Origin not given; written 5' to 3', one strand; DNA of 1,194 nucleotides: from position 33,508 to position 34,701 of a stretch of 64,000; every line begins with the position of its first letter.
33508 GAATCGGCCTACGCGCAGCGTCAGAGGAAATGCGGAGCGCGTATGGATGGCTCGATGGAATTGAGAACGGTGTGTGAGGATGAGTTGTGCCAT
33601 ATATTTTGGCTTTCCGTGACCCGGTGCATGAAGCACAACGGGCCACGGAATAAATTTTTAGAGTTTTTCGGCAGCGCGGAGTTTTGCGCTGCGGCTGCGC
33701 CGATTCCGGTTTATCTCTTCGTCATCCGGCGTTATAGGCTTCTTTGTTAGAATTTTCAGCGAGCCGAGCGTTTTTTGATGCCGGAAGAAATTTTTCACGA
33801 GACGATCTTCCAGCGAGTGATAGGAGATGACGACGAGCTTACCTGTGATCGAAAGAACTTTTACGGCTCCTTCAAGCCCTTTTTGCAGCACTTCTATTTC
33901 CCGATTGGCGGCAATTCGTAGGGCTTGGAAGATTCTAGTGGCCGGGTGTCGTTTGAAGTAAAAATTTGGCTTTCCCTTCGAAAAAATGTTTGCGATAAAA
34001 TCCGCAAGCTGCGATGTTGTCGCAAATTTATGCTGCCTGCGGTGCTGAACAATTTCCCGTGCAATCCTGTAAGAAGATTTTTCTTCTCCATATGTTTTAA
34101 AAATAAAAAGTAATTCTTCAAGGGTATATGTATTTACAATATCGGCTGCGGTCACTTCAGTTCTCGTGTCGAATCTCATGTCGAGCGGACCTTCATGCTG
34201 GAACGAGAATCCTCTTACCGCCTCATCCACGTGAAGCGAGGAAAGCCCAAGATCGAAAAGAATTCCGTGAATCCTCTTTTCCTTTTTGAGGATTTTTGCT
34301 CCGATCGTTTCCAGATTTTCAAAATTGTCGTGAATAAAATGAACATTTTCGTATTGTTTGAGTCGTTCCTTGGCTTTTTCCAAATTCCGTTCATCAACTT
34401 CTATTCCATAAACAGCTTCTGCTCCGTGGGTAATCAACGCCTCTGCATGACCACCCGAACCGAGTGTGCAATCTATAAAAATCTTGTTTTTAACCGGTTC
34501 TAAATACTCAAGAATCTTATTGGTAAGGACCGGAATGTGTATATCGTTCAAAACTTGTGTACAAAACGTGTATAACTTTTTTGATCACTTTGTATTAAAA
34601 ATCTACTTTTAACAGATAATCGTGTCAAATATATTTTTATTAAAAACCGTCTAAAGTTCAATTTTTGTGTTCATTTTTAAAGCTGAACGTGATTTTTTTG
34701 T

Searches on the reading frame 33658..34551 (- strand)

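Call 12: search_protein_families(library=pfam, proteins=[window:33658-34551:-])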
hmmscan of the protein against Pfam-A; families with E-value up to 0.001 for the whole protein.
window:33658-34551:- (297 aa): 4 families
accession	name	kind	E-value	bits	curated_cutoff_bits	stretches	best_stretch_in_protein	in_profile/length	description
PF01795.25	Methyltransf_5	-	9e-99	331.3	27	1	4-296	3-308/309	MraW methylase family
PF13649.12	Methyltransf_25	-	3.7e-06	28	27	1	27-82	3-60/97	Methyltransferase domain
PF13847.12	Methyltransf_31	-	5.9e-06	26.5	27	1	21-82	3-68/145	Methyltransferase domain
PF08241.18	Methyltransf_11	-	0.001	20.1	21.2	0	27-80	2-54/95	Methyltransferase domain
